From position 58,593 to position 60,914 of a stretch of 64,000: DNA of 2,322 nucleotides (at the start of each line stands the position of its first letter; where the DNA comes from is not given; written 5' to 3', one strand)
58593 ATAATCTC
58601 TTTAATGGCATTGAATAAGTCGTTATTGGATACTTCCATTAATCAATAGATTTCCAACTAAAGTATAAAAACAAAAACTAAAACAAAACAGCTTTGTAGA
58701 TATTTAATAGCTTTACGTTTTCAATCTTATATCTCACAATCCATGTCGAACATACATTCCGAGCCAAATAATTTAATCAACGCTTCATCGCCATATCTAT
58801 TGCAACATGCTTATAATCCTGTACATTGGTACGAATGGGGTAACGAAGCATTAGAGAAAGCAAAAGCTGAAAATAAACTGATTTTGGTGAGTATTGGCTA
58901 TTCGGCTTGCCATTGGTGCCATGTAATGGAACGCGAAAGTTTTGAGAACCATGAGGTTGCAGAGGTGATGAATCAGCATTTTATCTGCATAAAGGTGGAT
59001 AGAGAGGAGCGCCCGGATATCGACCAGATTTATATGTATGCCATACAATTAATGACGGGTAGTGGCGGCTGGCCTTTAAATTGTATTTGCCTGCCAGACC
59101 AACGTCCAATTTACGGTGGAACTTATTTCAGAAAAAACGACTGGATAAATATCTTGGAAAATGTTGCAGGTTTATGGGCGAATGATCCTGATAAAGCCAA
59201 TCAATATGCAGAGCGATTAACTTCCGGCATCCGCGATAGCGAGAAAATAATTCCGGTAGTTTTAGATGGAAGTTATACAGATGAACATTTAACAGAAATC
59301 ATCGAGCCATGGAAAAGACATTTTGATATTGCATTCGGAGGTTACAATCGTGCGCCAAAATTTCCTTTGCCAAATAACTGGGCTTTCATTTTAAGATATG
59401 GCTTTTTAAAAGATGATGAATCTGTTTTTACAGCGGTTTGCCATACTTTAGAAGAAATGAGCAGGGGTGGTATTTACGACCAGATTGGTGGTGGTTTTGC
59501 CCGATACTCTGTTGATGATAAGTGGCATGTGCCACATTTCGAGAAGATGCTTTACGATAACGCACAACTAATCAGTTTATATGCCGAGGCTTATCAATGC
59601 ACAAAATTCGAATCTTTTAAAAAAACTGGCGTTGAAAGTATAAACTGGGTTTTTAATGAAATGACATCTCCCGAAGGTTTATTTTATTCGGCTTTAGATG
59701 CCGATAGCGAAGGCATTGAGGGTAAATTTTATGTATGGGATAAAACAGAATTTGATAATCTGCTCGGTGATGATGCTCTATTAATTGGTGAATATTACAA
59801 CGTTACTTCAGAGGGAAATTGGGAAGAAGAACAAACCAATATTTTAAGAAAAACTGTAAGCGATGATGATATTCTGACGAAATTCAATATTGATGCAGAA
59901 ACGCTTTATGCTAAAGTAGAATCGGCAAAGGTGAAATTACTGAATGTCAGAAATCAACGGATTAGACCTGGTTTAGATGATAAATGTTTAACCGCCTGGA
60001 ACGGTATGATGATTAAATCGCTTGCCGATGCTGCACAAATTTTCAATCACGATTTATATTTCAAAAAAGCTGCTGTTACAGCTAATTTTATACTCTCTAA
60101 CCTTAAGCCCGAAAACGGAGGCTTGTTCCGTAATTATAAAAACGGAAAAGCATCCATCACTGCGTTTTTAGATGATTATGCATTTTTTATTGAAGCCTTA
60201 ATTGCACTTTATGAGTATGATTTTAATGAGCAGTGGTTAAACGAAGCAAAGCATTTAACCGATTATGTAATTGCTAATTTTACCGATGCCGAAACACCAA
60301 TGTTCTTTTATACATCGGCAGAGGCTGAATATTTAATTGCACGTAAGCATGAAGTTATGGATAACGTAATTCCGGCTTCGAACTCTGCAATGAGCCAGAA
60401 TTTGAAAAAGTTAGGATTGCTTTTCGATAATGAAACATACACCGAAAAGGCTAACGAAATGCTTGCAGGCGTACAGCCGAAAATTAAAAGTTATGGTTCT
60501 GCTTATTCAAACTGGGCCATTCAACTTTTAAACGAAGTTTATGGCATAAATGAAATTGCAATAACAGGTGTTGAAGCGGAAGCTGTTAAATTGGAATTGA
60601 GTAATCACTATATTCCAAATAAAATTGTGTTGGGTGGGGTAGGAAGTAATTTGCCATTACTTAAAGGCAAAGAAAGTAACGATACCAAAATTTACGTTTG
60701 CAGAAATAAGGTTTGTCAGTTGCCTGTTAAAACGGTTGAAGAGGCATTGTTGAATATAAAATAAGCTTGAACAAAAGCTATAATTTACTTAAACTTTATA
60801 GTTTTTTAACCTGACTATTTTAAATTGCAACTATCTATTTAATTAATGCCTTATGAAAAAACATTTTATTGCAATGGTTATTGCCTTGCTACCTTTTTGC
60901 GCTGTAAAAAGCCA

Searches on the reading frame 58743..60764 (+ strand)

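Call 47: search_protein_families(library=pfam, proteins=[window:58743-60764:+], max_evalue=0.00001)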
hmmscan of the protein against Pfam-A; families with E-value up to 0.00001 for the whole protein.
window:58743-60764:+ (673 aa): 2 families
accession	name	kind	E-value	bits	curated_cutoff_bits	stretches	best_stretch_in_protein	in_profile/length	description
PF03190.21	Thioredox_DsbH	-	2e-68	229.9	27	1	9-162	2-161/163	Protein of unknown function, DUF255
PF13899.12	Thioredoxin_7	-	1.7e-11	44.5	27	1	29-92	2-65/83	Thioredoxin-like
